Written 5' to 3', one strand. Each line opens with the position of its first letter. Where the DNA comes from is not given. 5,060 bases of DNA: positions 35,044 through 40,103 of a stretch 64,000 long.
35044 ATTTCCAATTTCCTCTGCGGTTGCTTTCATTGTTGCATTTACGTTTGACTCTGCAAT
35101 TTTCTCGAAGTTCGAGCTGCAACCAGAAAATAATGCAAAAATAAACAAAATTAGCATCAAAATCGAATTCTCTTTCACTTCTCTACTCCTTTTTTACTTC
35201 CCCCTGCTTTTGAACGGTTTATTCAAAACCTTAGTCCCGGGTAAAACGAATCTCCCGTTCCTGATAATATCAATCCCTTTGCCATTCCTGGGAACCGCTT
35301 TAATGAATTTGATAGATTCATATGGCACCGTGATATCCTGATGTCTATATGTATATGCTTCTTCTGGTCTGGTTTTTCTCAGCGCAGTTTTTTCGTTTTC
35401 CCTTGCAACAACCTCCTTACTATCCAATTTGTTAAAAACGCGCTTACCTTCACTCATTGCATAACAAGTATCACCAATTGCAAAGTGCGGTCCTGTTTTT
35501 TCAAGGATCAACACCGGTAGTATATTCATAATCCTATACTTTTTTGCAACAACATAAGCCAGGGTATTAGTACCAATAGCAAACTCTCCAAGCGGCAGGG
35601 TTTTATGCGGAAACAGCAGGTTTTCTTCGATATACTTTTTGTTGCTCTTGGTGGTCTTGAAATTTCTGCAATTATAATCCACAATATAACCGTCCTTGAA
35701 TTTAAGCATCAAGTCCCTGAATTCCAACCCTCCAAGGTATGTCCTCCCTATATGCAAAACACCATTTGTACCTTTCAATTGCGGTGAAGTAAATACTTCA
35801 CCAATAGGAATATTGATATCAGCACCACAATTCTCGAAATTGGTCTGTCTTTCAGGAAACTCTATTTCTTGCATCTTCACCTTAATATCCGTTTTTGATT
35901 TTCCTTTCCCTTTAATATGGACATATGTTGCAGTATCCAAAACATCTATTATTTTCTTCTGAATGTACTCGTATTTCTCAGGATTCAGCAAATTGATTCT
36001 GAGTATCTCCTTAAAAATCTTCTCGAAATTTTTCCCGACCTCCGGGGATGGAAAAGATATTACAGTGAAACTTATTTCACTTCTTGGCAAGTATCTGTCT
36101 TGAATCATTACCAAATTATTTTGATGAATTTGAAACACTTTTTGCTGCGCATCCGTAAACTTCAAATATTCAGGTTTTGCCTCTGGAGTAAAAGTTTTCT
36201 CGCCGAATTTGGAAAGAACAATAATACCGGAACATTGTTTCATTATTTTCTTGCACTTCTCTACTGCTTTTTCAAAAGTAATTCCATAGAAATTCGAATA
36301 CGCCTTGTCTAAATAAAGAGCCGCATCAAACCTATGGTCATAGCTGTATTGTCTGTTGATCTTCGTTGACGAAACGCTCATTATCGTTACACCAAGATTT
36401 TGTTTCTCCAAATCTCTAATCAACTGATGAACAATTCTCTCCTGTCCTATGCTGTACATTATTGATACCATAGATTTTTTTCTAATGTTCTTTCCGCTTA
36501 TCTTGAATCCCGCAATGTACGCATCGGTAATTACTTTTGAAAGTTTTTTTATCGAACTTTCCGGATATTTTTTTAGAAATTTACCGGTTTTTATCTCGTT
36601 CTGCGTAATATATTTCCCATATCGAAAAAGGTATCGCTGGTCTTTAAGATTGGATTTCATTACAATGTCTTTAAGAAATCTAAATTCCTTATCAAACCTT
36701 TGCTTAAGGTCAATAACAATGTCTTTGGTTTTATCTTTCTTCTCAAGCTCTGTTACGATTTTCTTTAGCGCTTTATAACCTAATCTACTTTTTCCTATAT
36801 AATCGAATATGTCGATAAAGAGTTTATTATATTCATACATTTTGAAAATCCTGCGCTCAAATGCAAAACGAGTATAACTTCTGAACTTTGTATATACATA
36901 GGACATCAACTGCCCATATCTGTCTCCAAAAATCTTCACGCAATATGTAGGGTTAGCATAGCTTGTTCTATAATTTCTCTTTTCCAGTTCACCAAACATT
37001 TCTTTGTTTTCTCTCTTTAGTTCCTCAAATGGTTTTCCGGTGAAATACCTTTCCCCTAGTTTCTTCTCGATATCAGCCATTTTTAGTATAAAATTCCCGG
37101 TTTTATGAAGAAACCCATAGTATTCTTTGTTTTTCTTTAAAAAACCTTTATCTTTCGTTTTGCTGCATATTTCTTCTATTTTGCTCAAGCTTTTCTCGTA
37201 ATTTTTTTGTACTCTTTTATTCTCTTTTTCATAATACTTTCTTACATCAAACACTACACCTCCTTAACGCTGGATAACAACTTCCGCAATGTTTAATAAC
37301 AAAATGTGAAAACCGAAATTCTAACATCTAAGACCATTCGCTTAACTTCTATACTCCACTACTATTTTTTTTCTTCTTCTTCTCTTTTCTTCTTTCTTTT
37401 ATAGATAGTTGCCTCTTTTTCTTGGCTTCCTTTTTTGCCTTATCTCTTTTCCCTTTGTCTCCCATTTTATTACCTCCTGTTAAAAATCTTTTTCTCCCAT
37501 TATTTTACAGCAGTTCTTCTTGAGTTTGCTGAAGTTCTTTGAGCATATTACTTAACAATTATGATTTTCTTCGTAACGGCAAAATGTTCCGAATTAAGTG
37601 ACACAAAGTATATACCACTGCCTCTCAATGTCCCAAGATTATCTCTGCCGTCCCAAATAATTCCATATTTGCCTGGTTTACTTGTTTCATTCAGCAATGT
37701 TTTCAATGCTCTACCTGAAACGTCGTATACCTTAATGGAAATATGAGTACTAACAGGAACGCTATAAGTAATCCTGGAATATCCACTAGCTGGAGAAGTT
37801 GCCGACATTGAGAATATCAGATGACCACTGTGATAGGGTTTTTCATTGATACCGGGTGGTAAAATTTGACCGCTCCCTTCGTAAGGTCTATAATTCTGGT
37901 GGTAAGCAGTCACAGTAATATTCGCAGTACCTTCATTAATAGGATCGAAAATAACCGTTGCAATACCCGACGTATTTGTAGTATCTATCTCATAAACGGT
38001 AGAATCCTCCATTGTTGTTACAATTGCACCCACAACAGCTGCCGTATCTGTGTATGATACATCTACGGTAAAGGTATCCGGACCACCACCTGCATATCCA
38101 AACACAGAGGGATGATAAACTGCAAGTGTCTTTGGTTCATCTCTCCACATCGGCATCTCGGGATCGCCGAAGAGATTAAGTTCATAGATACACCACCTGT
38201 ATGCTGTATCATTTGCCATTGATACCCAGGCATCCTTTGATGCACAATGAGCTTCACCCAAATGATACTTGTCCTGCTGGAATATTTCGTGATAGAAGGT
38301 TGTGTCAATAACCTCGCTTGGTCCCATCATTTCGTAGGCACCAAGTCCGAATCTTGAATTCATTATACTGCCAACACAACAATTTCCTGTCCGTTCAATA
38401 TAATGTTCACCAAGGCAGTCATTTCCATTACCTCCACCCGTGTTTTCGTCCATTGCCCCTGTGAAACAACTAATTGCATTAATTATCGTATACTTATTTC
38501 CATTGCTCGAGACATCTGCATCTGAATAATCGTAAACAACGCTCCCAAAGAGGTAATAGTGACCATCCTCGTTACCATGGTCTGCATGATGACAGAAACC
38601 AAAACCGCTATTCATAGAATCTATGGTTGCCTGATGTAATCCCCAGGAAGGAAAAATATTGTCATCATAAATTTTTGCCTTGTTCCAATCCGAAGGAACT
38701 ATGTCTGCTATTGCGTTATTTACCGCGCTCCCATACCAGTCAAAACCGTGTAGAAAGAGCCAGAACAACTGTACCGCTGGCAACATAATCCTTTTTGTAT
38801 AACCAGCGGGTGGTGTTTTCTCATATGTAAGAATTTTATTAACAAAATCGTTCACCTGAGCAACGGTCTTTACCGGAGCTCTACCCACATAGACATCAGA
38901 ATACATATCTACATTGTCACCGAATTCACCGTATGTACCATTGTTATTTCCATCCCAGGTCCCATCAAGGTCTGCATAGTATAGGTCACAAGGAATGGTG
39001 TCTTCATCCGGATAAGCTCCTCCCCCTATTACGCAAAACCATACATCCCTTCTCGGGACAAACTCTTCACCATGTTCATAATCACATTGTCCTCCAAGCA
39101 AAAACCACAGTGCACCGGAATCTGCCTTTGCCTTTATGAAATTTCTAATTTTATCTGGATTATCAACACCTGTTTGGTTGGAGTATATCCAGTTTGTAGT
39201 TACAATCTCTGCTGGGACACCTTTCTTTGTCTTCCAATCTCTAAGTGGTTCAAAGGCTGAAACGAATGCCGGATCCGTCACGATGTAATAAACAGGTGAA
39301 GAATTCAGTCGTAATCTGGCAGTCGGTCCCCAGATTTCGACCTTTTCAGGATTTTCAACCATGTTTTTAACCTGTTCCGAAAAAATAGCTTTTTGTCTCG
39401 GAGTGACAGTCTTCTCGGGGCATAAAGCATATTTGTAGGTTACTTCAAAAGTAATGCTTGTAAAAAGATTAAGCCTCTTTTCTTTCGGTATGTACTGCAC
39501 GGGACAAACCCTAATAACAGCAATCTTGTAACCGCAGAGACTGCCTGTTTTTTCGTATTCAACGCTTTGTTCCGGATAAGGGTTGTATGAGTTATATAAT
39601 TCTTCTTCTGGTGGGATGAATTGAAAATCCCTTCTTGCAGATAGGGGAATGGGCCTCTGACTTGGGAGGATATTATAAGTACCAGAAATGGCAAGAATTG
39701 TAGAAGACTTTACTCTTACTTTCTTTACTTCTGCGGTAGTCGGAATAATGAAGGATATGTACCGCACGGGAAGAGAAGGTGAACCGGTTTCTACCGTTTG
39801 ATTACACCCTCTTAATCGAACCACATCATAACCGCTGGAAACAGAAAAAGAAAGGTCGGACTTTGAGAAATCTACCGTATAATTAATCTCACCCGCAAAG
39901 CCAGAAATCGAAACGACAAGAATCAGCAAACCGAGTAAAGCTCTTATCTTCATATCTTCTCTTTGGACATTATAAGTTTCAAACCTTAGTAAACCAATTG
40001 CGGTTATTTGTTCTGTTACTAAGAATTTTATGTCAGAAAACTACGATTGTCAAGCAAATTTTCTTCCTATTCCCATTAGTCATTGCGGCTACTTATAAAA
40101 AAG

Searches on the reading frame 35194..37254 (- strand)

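Call 4: search_protein_families(library=pfam, proteins=[window:35194-37254:-], max_evalue=0.001)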
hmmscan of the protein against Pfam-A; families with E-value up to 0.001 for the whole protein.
window:35194-37254:- (686 aa): 1 family
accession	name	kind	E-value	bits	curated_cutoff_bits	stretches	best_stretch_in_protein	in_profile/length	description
PF02073.20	Peptidase_M29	-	1.3e-16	60.9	27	1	253-605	15-358/406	Thermophilic metalloprotease (M29)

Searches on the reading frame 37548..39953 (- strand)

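Call 4: search_protein_families(library=pfam, proteins=[window:37548-39953:-], max_evalue=0.001)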
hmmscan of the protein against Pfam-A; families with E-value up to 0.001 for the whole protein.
window:37548-39953:- (801 aa): 4 families
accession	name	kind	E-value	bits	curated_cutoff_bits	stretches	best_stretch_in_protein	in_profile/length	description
PF01364.23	Peptidase_C25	-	1e-52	180.1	23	1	222-602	1-374/374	Peptidase family C25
PF08126.16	Propeptide_C25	-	7.4e-12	45.3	22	1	44-177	45-176/205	Propeptide_C25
PF13860.13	FlgD_ig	-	0.00022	21.6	27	1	736-788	23-75/79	FlgD Ig-like domain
PF18962.6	Por_Secre_tail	-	0.00025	21.7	27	0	721-799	5-75/75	Secretion system C-terminal sorting domain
